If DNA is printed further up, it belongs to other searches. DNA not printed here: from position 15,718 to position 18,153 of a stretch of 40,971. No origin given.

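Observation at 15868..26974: An 11-kb extracytoplasmic tailoring block sits between the glycosyltransferase block and the priming enzyme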

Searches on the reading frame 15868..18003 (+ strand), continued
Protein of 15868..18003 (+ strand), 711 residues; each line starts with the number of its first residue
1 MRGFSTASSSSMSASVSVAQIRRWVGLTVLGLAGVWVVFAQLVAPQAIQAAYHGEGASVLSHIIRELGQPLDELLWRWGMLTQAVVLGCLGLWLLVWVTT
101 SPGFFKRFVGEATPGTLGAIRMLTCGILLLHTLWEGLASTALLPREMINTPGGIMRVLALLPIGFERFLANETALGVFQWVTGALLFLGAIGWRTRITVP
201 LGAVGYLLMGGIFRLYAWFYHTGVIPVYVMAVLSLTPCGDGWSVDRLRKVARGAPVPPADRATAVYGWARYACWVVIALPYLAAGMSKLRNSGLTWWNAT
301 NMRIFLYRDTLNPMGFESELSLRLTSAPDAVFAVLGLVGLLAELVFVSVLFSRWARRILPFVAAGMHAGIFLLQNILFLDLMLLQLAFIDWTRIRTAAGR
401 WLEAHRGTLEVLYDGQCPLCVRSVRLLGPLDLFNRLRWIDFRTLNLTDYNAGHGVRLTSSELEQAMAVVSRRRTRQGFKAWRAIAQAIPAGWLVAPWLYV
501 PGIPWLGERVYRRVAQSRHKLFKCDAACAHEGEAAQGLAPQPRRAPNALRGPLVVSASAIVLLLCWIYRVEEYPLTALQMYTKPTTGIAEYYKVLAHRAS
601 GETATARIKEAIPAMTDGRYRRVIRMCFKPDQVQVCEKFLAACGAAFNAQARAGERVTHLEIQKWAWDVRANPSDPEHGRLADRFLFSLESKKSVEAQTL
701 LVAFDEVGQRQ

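Call 22: find_encoding_contigs(protein=P0137, flank=10000, max_places=1)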
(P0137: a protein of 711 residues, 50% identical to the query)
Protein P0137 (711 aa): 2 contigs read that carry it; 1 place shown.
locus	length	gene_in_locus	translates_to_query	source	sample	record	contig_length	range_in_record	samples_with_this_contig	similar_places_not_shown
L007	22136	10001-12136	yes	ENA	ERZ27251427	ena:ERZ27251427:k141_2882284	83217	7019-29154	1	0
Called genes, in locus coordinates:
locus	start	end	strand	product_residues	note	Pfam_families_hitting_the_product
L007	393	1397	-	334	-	PF00535:Glycos_transf_2, PF10111:Glyco_tranf_2_2, PF13641:Glyco_tranf_2_3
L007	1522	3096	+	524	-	-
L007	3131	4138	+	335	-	PF00535:Glycos_transf_2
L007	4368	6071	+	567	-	PF00501:AMP-binding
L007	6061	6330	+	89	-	PF00550:PP-binding (weak)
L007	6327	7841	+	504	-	PF03062:MBOAT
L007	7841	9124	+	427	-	-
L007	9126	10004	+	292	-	PF01061:ABC2_membrane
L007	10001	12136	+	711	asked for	PF04134:DCC1-like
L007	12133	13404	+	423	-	PF00005:ABC_tran, PF13304:AAA_21 (faint), PF14524:Wzt_C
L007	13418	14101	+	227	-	PF13489:Methyltransf_23, PF13847:Methyltransf_31 (faint), PF08241:Methyltransf_11, PF13649:Methyltransf_25 (faint)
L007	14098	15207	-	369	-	PF13524:Glyco_trans_1_2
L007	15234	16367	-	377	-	PF01041:DegT_DnrJ_EryC1, PF00155:Aminotran_1_2 (weak), PF00266:Aminotran_5 (faint)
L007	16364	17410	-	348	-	PF01408:GFO_IDH_MocA, PF03447:NAD_binding_3 (weak), PF22725:GFO_IDH_MocA_C3, PF02894:GFO_IDH_MocA_C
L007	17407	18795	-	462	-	-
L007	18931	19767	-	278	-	PF00535:Glycos_transf_2, PF10111:Glyco_tranf_2_2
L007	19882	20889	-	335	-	PF01370:Epimerase, PF04321:RmlD_sub_bind (weak), PF16363:GDP_Man_Dehyd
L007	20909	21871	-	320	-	PF04321:RmlD_sub_bind, PF01073:3Beta_HSD (faint), PF01370:Epimerase, PF02719:Polysacc_synt_2 (faint), PF16363:GDP_Man_Dehyd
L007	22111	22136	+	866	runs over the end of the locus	PF13472:Lipase_GDSL_2 (weak)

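Call 30: search_solved_structures(query=A2, max_evalue=1, show_alignments=2)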
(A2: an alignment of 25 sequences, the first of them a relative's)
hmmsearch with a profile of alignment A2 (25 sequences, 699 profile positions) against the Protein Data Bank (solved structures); distinct sequences matched with E-value up to 1: 0.

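Call 37: predict_structure(alignment_id=A2)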
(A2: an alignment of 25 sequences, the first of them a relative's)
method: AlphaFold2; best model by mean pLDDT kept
length: 711 residues; sequences in the alignment: 25
mean_pLDDT: 63.4   pTM: 0.50
mean pLDDT of the five models: 63.4, 59.6, 57.2, 56.3, 54.4
residues with pLDDT >= 90: 23; 70-90: 276; 50-70: 208; < 50: 204
segments of 3 or more residues with pLDDT < 50: 1-15, 150-155, 195-244, 315-317, 367-389, 480-485, 487-489, 494-504, 517-547, 562-582, 692-711
pLDDT, mean of each block of 10 residues (from residue 1): 36 52 77 84 88 84 81 86 79 75 75 56 53 51 60 48 54 64 59 48 46 43 43 44 55 66 67 67 71 76 75 58 72 75 77 70 49 43 46 63 75 75 60 72 85 83 79 64 48 47 50 51 36 32 42 54 42 35 67 87 76 55 84 87 82 84 89 79 89 46 36 36
secondary structure, 60 per line:
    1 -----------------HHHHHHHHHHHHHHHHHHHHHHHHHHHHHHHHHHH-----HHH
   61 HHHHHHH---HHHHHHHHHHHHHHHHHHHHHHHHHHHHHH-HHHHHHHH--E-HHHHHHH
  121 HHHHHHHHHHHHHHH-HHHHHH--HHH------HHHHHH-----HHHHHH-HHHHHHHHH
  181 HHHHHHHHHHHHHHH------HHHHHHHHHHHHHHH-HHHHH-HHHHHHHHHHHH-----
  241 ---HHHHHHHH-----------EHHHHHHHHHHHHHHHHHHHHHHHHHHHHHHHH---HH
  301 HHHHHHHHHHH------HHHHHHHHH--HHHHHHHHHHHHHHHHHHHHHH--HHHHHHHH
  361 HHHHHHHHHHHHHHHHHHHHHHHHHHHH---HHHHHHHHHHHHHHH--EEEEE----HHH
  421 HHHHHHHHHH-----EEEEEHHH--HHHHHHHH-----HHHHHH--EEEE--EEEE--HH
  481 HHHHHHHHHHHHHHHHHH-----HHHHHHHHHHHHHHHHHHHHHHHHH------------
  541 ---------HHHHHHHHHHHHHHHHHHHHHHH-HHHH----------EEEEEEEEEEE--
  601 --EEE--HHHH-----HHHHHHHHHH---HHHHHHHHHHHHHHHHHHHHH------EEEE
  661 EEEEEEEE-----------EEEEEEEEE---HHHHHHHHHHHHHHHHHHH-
elements in order (helices of 4 or more, strands of 3 or more residues): H18-52 H58-67 H71-100 H102-109 H114-135 H137-142 H154-159 H165-170 H172-195 H202-216 H218-222 H224-235 H244-251 H264-295 H299-311 H318-326 H329-350 H353-388 H392-406 E409-413 H418-430 E436-440 H446-453 H459-464 E467-470 E473-476 H479-498 H504-528 H550-572 H574-577 E588-598 E603-605 H608-611 H617-626 H630-650 E657-668 E680-688 H692-710

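Call 40: fold_search(model_id=the predicted structure, library=pdb)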
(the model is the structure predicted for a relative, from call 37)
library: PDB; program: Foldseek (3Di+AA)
matches with E <= 10: 244; with E <= 0.001: 0
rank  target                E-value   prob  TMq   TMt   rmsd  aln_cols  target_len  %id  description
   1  9wf3_A                3.7e-02  0.69  0.18  0.20  25.7       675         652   12  Cryo-EM structure of GGCX-FIX complex (released 2026-04-01)
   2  4i2u                  2.1e-01  0.97  0.09  0.39   8.8       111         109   19  Crystal structure of the reduced glutaredoxin from Chlorella sorokiniana T-89 in complex with glutathione (released 2013-11-27)
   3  4i2t                  2.8e-01  0.95  0.09  0.40   8.5       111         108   19  Crystal structure of the oxidized glutaredoxin from Chlorella sorokiniana T-89 (released 2013-11-27)
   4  6kil                  4.5e-01  0.94  0.08  0.39   6.5        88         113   15  N21Q mutant thioredoxin from Halobacterium salinarum NRC-1 (released 2020-01-15)
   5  4n0z                  4.5e-01  0.91  0.09  0.42   8.5       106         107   10  Crystal structure of cisplatin bound to a plasmodium falciparum glutaredoxin 1 (PfGrx1) (released 2014-10-08)
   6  3lgc                  5.8e-01  0.87  0.09  0.44   6.2        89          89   13  Crystal Structure of Glutaredoxin 1 from Francisella tularensis (released 2010-02-16)
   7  4n11                  6.3e-01  0.90  0.09  0.44   9.1       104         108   10  Crystal structure of plasmodium falciparum reduced glutaredoxin 1 (PfGrx1) complexed with cisplatin (released 2014-10-08)
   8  3ctf                  6.3e-01  0.84  0.09  0.40   9.2       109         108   12  Crystal structure of oxidized GRX2 (released 2008-11-11)
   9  7dit                  7.1e-01  0.85  0.09  0.43   8.4       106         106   10  Structure of PfGrx1 in the intermediate state with cadmium and cesium (released 2021-11-24)
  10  3msz_A                7.8e-01  0.77  0.08  0.43   6.6        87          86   15  Crystal Structure of Glutaredoxin 1 from Francisella tularensis Complexed with Cacodylate (released 2010-05-19)
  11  4mzb                  8.5e-01  0.87  0.09  0.45   7.8        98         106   11  Crystal structure of Grx1 from Plasmodium falciparum (released 2013-10-09)
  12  3d5j_B                8.5e-01  0.77  0.09  0.40  10.0       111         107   10  Structure of yeast Grx2-C30S mutant with glutathionyl mixed disulfide (released 2008-10-28)
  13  3d4m                  8.5e-01  0.77  0.09  0.40   9.2       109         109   12  Glutaredoxin 2 oxidized structure (released 2008-10-28)
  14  6mws                  8.9e-01  0.75  0.09  0.39   9.7       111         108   13  crystal structure of the reduced Grx1 from Saccharomyces cerevisiae (released 2019-05-15)
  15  7ebu_A                9.3e-01  0.14  0.08  0.20  23.7       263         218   12  Crystal structure of Aedes aegypti Noppera-bo, glutathione S-transferase epsilon 8, in Daidzein- and glutathione-bound (released 2022-01-26)
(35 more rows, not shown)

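Call 44: search_protein_families(library=pfam, alignment_id=A2, max_evalue=1)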
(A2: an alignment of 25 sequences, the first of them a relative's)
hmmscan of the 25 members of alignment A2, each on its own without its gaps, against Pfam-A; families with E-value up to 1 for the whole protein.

A. member 1, P0121 (711 aa): 2 families
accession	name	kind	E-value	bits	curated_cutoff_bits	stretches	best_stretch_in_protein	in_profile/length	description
PF04134.17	DCC1-like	-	1.3e-20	75.2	27.8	1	411-523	1-112/113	DCC1-like thiol-disulfide oxidoreductase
PF06762.20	LMF1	-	0.038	14.5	27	1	281-388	49-153/163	Lipase maturation factor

B. families by the number of members that match (of 25 scanned): 10 families
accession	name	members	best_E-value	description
PF04134.17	DCC1-like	25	2.9e-21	DCC1-like thiol-disulfide oxidoreductase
PF06762.20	LMF1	5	0.0006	Lipase maturation factor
PF08209.17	Sgf11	4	0.00023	Sgf11 (transcriptional regulation protein)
PF10939.13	DUF2631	2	0.047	Protein of unknown function (DUF2631)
PF13276.12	HTH_21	2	0.075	HTH-like domain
PF02508.19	Rnf-Nqr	1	0.0036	Rnf-Nqr subunit, membrane protein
PF24485.1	zf-C2H2_DHX34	1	0.042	DHX34-like, C2H2-type zinc finger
PF12840.13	HTH_20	1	0.15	Helix-turn-helix domain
PF10350.15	DUF2428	1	0.2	THADA/TRM732, DUF2428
PF13903.11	Claudin_2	1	0.37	PMP-22/EMP/MP20/Claudin tight junction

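Call 46: find_encoding_contigs(protein=P0123, flank=10000, max_places=1)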
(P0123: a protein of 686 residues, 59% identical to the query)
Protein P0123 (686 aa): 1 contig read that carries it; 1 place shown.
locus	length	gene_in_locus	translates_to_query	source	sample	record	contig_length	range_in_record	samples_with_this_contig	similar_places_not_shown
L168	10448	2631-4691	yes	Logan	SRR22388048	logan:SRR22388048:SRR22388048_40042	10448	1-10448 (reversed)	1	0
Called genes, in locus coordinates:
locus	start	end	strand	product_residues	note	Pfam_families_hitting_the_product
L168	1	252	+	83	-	?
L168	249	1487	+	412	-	PF13439:Glyco_transf_4, PF13579:Glyco_trans_4_4, PF00534:Glycos_transf_1, PF13692:Glyco_trans_1_4, PF13524:Glyco_trans_1_2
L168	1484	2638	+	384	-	PF13439:Glyco_transf_4, PF13477:Glyco_trans_4_2 (weak), PF13579:Glyco_trans_4_4, PF20706:GT4-conflict, PF00534:Glycos_transf_1, PF13692:Glyco_trans_1_4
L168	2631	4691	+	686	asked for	PF04134:DCC1-like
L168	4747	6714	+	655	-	PF00884:Sulfatase, PF01663:Phosphodiest, PF16347:SGSH_C (faint)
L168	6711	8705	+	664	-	PF00884:Sulfatase, PF01663:Phosphodiest (faint), PF16347:SGSH_C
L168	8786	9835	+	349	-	PF01636:APH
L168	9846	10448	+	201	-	?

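Call 48: find_encoding_contigs(protein=P0177, flank=10000, max_places=1)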
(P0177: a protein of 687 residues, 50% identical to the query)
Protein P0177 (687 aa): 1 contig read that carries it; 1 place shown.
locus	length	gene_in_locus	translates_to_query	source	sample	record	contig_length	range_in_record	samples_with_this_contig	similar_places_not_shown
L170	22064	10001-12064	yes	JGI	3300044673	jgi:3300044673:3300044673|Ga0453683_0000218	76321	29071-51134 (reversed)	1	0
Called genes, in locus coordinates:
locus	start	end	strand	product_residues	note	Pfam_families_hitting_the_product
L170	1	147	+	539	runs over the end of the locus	PF00501:AMP-binding, PF13193:AMP-binding_C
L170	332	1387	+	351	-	PF00535:Glycos_transf_2, PF13641:Glyco_tranf_2_3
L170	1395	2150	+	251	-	PF13489:Methyltransf_23, PF01728:FtsJ (weak), PF01209:Ubie_methyltran (faint), PF13649:Methyltransf_25, PF13847:Methyltransf_31, PF08241:Methyltransf_11, PF08242:Methyltransf_12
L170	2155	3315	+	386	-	PF00155:Aminotran_1_2, PF01041:DegT_DnrJ_EryC1, PF01053:Cys_Met_Meta_PP, PF01212:Beta_elim_lyase (weak)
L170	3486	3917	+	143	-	PF02397:Bac_transf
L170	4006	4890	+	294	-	PF01061:ABC2_membrane, PF12698:ABC2_membrane_3 (weak)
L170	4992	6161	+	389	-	-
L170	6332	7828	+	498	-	PF03062:MBOAT, PF19451:DUF5989 (weak)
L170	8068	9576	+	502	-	PF00501:AMP-binding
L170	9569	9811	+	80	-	-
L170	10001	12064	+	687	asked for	PF04134:DCC1-like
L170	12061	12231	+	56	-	-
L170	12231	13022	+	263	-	PF13489:Methyltransf_23, PF13649:Methyltransf_25, PF08241:Methyltransf_11, PF08242:Methyltransf_12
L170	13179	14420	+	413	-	PF00005:ABC_tran, PF13304:AAA_21 (faint), PF14524:Wzt_C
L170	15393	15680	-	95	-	-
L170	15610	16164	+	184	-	-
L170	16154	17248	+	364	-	PF13641:Glyco_tranf_2_3, PF00535:Glycos_transf_2, PF10111:Glyco_tranf_2_2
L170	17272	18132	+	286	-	PF04794:YdjC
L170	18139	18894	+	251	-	PF01209:Ubie_methyltran, PF13489:Methyltransf_23, PF13847:Methyltransf_31, PF08241:Methyltransf_11, PF08242:Methyltransf_12, PF13649:Methyltransf_25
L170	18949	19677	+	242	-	PF13489:Methyltransf_23, PF13847:Methyltransf_31, PF08241:Methyltransf_11, PF08242:Methyltransf_12, PF13649:Methyltransf_25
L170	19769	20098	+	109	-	PF13578:Methyltransf_24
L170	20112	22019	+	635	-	PF00535:Glycos_transf_2, PF10111:Glyco_tranf_2_2 (weak), PF13506:Glyco_transf_21 (faint), PF13641:Glyco_tranf_2_3, PF00535:Glycos_transf_2, PF10111:Glyco_tranf_2_2, PF13641:Glyco_tranf_2_3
